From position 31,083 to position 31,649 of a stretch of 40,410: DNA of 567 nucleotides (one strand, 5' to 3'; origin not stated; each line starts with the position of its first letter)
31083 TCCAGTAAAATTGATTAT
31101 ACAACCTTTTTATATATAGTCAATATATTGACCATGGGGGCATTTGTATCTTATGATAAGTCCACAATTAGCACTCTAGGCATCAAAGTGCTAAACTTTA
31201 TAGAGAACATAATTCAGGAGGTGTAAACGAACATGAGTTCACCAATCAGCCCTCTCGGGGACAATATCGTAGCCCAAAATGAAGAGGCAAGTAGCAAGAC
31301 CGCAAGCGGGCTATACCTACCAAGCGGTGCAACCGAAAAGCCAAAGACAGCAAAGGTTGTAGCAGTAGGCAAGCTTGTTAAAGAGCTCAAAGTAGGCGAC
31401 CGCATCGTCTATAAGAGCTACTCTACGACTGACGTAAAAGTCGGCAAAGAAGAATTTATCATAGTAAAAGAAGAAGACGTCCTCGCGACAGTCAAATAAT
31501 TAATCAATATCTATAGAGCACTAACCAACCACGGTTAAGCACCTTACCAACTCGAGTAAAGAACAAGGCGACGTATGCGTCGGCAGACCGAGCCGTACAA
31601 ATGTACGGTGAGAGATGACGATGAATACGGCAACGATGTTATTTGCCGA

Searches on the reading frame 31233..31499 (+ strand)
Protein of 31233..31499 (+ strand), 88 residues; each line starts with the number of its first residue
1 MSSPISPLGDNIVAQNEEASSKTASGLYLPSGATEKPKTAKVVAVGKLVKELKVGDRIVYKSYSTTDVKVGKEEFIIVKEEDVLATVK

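Call 10: search_protein_families(library=pfam, proteins=[window:31233-31499:+], max_evalue=1)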
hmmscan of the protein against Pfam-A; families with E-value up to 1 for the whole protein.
window:31233-31499:+ (88 aa): 3 families
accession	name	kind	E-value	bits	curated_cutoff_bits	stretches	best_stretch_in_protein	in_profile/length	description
PF00166.26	Cpn10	-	1.6e-22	79.8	21.1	1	5-87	2-93/93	Chaperonin 10 Kd subunit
PF08240.17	ADH_N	-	0.031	15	23.5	1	40-63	42-65/104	Alcohol dehydrogenase GroES-like domain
PF19748.4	DUF6235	-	0.13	12.5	25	1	53-84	35-66/96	Family of unknown function (DUF6235)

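Call 16: find_encoding_contigs(protein=window:31233-31499:+, flank=6000, max_places=10)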
Protein window:31233-31499:+ (88 aa): 7 contigs read that carry it; 7 places shown.
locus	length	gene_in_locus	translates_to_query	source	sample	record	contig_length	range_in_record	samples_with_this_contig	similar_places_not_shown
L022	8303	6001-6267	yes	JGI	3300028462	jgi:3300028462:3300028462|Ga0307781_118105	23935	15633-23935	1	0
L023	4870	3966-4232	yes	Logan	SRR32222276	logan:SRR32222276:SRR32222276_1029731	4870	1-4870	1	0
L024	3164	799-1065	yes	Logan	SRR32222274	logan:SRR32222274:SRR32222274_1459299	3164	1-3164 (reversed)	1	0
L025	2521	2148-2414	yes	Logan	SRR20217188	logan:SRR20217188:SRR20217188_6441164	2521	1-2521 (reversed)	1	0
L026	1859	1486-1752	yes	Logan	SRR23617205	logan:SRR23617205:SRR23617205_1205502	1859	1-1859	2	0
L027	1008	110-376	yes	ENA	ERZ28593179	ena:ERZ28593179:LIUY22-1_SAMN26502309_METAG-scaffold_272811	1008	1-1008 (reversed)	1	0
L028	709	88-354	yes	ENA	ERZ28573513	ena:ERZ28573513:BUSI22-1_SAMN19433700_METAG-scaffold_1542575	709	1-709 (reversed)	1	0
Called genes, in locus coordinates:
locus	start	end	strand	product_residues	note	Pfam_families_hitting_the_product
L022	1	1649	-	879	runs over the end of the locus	PF00133:tRNA-synt_1, PF09334:tRNA-synt_1g (weak), PF08264:Anticodon_1, PF10458:Val_tRNA-synt_C (weak)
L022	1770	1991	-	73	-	-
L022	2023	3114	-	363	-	PF00814:TsaD, PF02543:Carbam_trans_N (weak)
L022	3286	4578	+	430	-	PF08245:Mur_ligase_M, PF02875:Mur_ligase_C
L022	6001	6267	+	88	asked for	PF00166:Cpn10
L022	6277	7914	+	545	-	PF00118:Cpn60_TCP1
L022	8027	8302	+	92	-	?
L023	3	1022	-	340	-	?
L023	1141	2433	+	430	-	PF08245:Mur_ligase_M, PF02875:Mur_ligase_C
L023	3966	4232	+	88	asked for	PF00166:Cpn10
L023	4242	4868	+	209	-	?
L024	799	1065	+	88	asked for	PF00166:Cpn10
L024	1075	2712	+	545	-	PF00118:Cpn60_TCP1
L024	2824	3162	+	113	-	?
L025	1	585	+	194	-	?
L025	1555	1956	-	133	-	-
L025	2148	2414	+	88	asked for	PF00166:Cpn10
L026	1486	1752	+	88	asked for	PF00166:Cpn10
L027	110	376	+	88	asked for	PF00166:Cpn10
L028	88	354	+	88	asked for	PF00166:Cpn10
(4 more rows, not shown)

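Call 74: search_protein_families(library=padloc, proteins=[L025:1555-1956:-], max_evalue=0.1)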
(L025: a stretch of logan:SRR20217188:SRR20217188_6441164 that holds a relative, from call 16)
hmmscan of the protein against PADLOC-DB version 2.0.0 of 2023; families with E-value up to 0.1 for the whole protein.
L025:1555-1956:- (133 aa): 0 families

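Call 75: search_protein_families(library=phrogs, proteins=[L025:1555-1956:-], max_evalue=0.1)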
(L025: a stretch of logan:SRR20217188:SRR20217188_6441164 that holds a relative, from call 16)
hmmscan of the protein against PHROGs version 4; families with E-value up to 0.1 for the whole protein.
L025:1555-1956:- (133 aa): 1 family
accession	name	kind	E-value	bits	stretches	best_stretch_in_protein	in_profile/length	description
phrog_16311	-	unknown function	0.1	13.8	0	54-92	30-67/151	-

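Call 76: search_protein_families(library=ncbifam, proteins=[L025:1555-1956:-], max_evalue=0.1)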
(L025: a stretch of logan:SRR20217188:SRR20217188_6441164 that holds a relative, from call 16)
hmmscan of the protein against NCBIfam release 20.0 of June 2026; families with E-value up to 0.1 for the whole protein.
L025:1555-1956:- (133 aa): 0 families
